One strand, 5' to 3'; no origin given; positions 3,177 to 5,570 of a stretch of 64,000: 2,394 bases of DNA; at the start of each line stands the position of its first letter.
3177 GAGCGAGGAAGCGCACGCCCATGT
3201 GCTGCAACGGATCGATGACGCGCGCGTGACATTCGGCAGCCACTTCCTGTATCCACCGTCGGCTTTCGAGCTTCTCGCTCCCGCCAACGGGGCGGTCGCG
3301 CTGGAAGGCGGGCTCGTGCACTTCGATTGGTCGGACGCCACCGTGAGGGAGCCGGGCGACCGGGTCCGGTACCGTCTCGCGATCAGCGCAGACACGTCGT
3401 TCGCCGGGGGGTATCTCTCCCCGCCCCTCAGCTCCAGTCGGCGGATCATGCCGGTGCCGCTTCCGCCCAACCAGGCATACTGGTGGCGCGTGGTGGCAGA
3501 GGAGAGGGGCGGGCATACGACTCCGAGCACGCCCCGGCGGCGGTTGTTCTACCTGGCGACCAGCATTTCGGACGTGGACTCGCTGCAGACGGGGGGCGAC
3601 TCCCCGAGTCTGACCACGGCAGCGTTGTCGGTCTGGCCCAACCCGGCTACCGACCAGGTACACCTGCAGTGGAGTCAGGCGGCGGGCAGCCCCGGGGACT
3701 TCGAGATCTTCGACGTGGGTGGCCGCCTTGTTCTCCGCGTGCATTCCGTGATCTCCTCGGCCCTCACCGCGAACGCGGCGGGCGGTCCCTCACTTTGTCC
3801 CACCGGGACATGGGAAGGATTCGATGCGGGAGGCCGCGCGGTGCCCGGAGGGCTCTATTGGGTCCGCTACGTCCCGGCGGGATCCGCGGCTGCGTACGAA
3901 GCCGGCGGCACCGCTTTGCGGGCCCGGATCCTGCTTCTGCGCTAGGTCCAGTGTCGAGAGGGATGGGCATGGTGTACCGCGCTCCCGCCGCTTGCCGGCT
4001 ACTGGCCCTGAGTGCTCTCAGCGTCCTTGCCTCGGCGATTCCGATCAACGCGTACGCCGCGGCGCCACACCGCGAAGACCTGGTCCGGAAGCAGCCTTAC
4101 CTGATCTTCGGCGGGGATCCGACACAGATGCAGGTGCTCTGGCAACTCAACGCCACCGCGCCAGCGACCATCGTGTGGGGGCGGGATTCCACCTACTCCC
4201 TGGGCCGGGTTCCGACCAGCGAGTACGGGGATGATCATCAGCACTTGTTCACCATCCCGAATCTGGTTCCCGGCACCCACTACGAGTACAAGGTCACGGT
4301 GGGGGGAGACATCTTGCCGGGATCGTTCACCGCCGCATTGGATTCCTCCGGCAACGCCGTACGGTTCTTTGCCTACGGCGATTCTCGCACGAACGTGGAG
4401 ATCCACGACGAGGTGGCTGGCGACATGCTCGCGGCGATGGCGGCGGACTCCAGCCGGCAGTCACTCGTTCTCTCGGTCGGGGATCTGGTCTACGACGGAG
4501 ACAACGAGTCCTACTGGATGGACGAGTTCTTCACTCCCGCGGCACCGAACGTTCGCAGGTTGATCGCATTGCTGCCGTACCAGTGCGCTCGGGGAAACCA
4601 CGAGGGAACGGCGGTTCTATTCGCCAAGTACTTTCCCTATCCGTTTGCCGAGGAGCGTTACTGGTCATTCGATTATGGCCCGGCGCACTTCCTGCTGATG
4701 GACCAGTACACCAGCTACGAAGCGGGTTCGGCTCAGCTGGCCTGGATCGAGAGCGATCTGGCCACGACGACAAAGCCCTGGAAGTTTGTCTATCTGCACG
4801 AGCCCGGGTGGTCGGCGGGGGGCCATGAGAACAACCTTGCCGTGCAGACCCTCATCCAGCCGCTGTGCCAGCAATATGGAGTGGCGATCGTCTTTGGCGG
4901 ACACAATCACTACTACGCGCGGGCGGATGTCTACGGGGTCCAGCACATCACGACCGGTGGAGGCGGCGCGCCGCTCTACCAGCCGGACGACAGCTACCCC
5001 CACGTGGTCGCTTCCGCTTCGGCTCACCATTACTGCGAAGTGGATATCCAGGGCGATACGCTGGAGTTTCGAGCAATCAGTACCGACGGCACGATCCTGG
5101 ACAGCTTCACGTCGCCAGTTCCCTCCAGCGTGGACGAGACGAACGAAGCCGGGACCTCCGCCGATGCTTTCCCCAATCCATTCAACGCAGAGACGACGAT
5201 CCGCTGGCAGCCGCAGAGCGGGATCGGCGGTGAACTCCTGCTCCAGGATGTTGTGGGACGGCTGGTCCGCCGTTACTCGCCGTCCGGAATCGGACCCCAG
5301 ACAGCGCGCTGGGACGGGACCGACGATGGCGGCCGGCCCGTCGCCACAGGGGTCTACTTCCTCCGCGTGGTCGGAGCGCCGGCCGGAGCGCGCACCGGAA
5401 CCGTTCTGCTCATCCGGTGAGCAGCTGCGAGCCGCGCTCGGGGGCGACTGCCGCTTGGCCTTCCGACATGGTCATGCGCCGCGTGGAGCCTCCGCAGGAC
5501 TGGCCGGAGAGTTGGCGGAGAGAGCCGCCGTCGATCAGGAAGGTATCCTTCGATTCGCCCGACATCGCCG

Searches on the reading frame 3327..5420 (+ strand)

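Call 31: search_protein_families(library=pfam, proteins=[window:3327-5420:+], max_evalue=0.001)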
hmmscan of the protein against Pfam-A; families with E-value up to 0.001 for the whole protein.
window:3327-5420:+ (697 aa): 3 families
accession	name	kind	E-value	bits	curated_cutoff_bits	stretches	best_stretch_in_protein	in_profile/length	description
PF00149.33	Metallophos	-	2.2e-12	48.3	21.5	1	374-530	27-191/191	Calcineurin-like phosphoesterase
PF16656.11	Pur_ac_phosph_N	-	4.1e-06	27.7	30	1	256-327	3-82/93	Purple acid Phosphatase, N-terminal domain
PF13860.13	FlgD_ig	-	0.00028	21.2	27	1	629-683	18-75/79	FlgD Ig-like domain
